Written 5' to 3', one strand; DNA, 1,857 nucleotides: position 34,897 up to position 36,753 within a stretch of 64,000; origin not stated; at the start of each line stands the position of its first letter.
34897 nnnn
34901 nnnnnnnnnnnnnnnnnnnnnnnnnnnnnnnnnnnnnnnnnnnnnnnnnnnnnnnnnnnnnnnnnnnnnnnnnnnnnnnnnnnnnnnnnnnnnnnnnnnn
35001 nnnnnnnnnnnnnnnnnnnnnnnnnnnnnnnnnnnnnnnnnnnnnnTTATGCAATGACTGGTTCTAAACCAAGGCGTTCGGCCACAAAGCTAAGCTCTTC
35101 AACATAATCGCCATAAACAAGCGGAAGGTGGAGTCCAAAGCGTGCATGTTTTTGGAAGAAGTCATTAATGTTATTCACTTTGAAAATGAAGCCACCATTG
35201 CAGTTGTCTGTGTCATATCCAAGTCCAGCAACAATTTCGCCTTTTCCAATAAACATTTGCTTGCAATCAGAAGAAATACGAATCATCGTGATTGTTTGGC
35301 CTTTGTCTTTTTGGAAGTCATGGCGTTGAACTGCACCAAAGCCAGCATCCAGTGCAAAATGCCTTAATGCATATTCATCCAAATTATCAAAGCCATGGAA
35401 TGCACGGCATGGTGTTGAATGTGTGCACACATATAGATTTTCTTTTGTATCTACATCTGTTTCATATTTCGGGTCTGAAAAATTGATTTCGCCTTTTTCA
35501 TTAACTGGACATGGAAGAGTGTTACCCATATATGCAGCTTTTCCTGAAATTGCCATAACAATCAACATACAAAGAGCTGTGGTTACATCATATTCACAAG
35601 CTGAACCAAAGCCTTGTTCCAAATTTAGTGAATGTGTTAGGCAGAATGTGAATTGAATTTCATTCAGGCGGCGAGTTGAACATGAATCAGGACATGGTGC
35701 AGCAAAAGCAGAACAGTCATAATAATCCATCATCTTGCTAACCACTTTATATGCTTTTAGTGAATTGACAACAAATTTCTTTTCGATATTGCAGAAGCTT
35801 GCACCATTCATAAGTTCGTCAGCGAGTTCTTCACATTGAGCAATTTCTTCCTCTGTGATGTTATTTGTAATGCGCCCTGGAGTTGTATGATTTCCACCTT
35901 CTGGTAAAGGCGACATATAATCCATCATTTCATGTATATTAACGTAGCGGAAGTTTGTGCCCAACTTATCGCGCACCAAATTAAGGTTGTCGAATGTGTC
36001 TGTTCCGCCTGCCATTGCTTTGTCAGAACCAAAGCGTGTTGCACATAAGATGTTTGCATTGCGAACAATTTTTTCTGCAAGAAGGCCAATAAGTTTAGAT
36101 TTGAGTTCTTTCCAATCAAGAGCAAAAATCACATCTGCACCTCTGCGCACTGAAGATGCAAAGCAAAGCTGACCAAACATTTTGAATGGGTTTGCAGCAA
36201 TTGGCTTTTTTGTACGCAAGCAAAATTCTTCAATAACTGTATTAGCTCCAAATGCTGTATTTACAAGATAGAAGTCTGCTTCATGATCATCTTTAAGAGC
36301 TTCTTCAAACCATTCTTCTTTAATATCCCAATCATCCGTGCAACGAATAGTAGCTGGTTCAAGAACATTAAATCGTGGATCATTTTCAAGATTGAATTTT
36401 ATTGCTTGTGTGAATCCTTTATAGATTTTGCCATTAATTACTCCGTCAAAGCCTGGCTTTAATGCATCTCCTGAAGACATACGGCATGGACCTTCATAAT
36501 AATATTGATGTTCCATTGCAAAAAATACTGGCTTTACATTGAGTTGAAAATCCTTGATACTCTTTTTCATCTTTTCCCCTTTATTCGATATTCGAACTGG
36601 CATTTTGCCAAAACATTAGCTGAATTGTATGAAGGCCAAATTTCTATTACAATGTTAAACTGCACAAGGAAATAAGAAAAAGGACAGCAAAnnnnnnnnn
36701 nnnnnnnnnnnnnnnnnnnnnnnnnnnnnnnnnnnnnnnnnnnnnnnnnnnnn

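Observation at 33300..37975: Second SufS-like fusion co-transcribed with a Cys-rich sugar-isomerase-like unknown and a divergent PucR regulator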

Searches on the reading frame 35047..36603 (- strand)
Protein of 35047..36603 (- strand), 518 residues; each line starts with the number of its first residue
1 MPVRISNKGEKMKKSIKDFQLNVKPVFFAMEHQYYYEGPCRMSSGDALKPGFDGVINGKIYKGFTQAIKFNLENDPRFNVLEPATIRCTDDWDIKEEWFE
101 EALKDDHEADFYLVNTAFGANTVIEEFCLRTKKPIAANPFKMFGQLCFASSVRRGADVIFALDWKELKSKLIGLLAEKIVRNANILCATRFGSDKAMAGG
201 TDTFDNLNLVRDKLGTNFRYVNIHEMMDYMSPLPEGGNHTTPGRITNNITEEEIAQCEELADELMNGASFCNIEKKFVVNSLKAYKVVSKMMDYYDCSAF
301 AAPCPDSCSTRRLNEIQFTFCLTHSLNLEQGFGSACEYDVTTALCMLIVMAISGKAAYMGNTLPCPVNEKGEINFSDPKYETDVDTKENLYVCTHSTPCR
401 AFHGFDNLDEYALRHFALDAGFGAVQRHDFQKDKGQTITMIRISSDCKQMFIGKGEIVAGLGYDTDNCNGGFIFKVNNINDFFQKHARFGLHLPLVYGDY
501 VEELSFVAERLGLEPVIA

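Call 3: search_protein_families(library=pfam, proteins=[window:35047-36603:-], max_evalue=0.01)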
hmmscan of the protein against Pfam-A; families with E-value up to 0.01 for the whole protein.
window:35047-36603:- (518 aa): 0 families

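Call 4: search_protein_families(library=ncbifam, proteins=[window:35047-36603:-], max_evalue=0.01)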
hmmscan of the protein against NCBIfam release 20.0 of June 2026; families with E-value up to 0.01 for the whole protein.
window:35047-36603:- (518 aa): 1 family
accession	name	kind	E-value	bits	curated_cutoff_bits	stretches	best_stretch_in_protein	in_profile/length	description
NF048012.1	SlpQosIsomSftI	equivalog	2.3e-05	23.3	700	1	308-363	254-310/443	sulfoquinovose isomerase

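Call 6: search_solved_structures(query=window:35047-36570:-, max_evalue=10, show_alignments=2)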
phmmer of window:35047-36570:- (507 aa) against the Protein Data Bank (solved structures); distinct sequences matched with E-value up to 10: 2.
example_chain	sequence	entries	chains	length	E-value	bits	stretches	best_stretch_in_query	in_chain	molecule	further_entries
8qb8_A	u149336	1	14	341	0.46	12.6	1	123-206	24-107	Sphingolipid long chain base-responsive protein LSP1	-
2gzx_A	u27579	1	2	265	0.52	12.4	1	188-273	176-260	putative TatD related DNase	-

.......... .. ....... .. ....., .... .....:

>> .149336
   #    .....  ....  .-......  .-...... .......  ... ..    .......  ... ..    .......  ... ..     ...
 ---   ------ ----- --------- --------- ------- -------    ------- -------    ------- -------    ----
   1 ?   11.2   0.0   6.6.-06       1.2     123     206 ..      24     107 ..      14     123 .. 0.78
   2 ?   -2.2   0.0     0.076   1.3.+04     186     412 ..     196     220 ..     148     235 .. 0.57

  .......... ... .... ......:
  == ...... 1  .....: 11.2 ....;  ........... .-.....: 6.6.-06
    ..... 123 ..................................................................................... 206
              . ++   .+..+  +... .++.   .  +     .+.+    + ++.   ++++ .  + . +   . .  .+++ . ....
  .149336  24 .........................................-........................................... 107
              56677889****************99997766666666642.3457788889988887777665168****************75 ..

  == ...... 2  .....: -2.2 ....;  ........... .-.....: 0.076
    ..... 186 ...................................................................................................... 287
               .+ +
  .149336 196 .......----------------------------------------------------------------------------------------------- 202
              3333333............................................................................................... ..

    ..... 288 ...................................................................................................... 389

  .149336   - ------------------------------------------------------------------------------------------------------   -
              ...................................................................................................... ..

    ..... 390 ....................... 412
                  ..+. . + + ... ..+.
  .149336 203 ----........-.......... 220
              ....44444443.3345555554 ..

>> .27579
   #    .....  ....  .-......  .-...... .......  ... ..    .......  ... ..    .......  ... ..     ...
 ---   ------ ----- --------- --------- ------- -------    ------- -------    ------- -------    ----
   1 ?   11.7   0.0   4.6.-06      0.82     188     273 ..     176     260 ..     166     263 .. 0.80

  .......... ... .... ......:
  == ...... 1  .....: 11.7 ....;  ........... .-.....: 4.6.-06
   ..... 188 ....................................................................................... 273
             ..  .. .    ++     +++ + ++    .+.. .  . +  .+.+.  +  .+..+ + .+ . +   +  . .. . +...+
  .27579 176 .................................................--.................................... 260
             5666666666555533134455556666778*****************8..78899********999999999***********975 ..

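Call 7: search_protein_families(library=pfam, proteins=[window:35047-36570:-], max_evalue=10)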
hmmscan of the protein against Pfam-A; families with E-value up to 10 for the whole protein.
window:35047-36570:- (507 aa): 2 families
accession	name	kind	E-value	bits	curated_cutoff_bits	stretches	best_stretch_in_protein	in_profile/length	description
PF02952.23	Fucose_iso_C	-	0.013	15.6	29.3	1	419-503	44-138/143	L-fucose isomerase, C-terminal domain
PF20532.3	DUF6747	-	0.36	11.8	27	1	258-281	14-37/55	Family of unknown function (DUF6747)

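Call 8: find_homologous_proteins(query=window:35047-36570:-, max_evalue=0.001)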
Query window:35047-36570:- (507 aa): 567 proteins with E <= 0.001 among 7949 candidates; the best 120 are listed.
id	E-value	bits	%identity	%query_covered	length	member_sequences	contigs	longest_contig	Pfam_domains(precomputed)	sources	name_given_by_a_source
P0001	0.0e+0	1190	100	100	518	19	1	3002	-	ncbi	-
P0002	1.9e-278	943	78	100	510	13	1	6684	-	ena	-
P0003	7.6e-266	901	74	100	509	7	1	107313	-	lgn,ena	-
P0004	2.0e-265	900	75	100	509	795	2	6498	-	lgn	-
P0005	6.6e-264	895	71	100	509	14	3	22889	-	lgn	-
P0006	2.3e-263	893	73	100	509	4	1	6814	-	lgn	-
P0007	3.8e-263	892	73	100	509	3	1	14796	-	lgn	-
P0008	6.6e-262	888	72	100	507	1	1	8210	-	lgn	-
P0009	1.1e-261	887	72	100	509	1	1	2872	-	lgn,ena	-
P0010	3.4e-261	886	72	100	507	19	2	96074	-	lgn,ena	-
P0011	3.6e-261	886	73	100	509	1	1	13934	-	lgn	-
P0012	8.3e-261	884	72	100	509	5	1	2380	-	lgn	-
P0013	6.3e-259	878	73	100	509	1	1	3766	-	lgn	-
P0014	3.4e-257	872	72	100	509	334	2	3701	-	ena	-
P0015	1.7e-255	867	71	100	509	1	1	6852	-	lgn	-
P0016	1.1e-254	864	71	100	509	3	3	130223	-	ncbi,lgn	-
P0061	3.1e-146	506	46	100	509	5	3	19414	-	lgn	-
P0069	1.3e-143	498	45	100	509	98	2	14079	-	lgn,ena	-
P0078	3.6e-141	490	46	99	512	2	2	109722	-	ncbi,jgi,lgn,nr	ncbi:MAG: fucose isomerase [Lachnospiraceae bacterium]|jgi:hypothetical protein|nr:fucose isomerase 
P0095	5.5e-139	482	45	100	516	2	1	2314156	-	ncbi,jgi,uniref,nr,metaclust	ncbi:fucose isomerase [Christensenella timonensis]|uniref:fucose isomerase n=1 Tax=Christensenella t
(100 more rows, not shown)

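Call 9: find_encoding_contigs(protein=P0016, flank=8000, max_places=3)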
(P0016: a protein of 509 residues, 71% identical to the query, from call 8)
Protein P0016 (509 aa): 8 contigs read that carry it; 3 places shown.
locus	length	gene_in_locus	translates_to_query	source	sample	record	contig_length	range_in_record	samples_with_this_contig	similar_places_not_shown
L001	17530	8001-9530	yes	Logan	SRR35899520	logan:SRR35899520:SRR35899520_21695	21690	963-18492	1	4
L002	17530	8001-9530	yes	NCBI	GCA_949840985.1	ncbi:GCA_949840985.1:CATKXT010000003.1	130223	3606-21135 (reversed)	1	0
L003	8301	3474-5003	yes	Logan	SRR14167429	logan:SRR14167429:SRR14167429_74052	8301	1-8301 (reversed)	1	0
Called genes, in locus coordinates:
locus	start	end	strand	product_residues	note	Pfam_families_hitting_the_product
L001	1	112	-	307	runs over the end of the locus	PF02424:ApbE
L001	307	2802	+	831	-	PF04879:Molybdop_Fe4S4, PF00384:Molybdopterin, PF01568:Molydop_binding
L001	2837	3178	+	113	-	-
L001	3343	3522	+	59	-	-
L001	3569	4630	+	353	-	PF04909:Amidohydro_2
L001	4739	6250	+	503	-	PF07690:MFS_1, PF00083:Sugar_tr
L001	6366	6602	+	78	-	-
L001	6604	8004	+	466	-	PF07690:MFS_1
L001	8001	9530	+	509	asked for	-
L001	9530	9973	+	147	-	-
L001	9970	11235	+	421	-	PF00155:Aminotran_1_2, PF00266:Aminotran_5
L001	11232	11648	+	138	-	PF02657:SufE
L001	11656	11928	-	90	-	-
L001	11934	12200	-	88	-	-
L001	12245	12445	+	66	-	-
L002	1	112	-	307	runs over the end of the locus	PF02424:ApbE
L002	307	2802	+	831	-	PF04879:Molybdop_Fe4S4, PF00384:Molybdopterin, PF01568:Molydop_binding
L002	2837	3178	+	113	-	-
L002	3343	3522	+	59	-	-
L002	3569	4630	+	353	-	PF04909:Amidohydro_2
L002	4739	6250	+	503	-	PF07690:MFS_1, PF00083:Sugar_tr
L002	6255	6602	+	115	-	-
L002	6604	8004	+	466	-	PF07690:MFS_1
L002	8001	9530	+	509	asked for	-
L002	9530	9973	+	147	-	-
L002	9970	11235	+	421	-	PF00155:Aminotran_1_2, PF00266:Aminotran_5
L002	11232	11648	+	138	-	PF02657:SufE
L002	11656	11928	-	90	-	-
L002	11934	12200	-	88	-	-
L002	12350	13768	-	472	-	PF00196:GerE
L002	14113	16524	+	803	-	PF04879:Molybdop_Fe4S4 (faint), PF00384:Molybdopterin, PF01568:Molydop_binding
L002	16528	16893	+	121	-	-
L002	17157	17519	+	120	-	-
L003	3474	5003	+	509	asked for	-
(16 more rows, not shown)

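Call 10: find_encoding_contigs(protein=P0095, flank=8000, max_places=2)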
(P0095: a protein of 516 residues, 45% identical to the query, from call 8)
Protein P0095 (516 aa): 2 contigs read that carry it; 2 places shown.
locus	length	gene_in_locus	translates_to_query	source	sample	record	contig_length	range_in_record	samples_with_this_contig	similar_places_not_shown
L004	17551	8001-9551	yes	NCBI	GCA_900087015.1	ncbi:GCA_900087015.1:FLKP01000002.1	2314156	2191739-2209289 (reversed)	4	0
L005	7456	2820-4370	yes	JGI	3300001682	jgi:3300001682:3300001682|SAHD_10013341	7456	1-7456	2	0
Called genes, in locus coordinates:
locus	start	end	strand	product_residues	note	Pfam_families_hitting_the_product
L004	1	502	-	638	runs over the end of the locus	PF00662:Proton_antipo_N, PF00361:Proton_antipo_M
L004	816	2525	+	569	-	PF07774:EMC1_C (faint), PF13360:PQQ_2, PF13570:Beta-prop_ACSF4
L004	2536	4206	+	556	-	PF00370:FGGY_N, PF02782:FGGY_C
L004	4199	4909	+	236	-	PF00596:Aldolase_II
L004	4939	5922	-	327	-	PF01501:Glyco_transf_8, PF18404:Glyco_transf_24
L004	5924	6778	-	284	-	PF04991:LicD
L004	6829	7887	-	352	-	PF07883:Cupin_2 (weak), PF02311:AraC_binding, PF12833:HTH_18, PF00165:HTH_AraC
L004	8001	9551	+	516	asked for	-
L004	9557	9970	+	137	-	-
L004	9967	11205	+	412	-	PF00155:Aminotran_1_2, PF00266:Aminotran_5, PF01041:DegT_DnrJ_EryC1 (faint), PF01212:Beta_elim_lyase (weak)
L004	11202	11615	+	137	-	PF02657:SufE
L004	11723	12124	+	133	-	PF18029:Glyoxalase_6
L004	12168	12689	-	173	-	PF06908:YpsA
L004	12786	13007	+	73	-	PF13560:HTH_31, PF12844:HTH_19, PF01381:HTH_3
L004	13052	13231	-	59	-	-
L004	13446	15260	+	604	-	PF13167:GTP-bdg_N, PF16360:GTP-bdg_M, PF00350:Dynamin_N (faint), PF01926:MMR_HSR1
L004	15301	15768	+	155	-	-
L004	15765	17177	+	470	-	PF01276:OKR_DC_1, PF00155:Aminotran_1_2 (weak), PF01212:Beta_elim_lyase (weak), PF00266:Aminotran_5 (weak), PF01041:DegT_DnrJ_EryC1, PF01053:Cys_Met_Meta_PP (weak), PF03711:OKR_DC_1_C (weak)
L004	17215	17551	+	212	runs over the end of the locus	PF02223:Thymidylate_kin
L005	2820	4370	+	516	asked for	-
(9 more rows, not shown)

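Call 11: find_encoding_contigs(protein=P0078, flank=8000, max_places=2)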
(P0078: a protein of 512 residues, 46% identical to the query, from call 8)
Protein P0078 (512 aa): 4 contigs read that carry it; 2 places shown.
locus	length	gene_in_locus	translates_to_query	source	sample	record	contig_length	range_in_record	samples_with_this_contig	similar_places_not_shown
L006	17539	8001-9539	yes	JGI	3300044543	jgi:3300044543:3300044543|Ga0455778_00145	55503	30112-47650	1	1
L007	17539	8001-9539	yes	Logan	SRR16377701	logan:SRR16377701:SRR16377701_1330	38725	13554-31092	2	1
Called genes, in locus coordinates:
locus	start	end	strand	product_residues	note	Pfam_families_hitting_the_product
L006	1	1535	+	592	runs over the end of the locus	PF26918:Ig_Eae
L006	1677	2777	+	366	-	PF02424:ApbE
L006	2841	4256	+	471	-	PF04205:FMN_bind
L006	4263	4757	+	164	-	PF04205:FMN_bind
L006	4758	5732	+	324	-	PF12801:Fer4_5, PF12838:Fer4_7 (faint), PF00037:Fer4 (faint)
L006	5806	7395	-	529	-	PF13556:HTH_30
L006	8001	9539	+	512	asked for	-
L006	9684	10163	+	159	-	PF02657:SufE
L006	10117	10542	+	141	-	-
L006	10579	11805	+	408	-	PF00155:Aminotran_1_2, PF00266:Aminotran_5, PF01212:Beta_elim_lyase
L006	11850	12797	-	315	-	PF00892:EamA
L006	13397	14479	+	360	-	PF02661:Fic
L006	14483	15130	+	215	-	PF12161:HsdM_N, PF02384:N6_Mtase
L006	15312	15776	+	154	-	-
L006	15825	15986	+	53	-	-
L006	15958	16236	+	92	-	-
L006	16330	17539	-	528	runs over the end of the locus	PF00239:Resolvase, PF07508:Recombinase, PF13408:Zn_ribbon_recom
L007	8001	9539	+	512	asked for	-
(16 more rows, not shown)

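Call 21: find_encoding_contigs(protein=P0003, flank=8000, max_places=2)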
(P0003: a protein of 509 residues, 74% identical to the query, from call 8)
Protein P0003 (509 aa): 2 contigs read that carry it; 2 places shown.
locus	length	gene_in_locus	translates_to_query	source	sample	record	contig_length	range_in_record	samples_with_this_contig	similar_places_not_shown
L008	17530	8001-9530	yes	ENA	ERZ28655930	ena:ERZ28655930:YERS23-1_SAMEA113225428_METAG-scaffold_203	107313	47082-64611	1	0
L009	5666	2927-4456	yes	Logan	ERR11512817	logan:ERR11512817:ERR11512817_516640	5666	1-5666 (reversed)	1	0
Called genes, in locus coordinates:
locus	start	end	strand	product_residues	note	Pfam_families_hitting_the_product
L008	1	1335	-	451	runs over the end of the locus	PF07690:MFS_1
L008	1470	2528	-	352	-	PF04909:Amidohydro_2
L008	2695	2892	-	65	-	-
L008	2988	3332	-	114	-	-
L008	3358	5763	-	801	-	PF04879:Molybdop_Fe4S4, PF00384:Molybdopterin, PF01568:Molydop_binding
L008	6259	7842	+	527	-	PF13556:HTH_30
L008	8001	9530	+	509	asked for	-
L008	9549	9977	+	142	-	-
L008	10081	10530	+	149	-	PF02657:SufE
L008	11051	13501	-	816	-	PF00512:HisKA, PF13581:HATPase_c_2 (faint), PF02518:HATPase_c, PF00072:Response_reg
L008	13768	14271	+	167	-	PF03358:FMN_red (weak), PF12682:Flavodoxin_4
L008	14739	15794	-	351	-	PF00579:tRNA-synt_1b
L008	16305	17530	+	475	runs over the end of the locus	PF00860:Xan_ur_permease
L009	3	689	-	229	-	?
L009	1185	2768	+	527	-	PF13556:HTH_30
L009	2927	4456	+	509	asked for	-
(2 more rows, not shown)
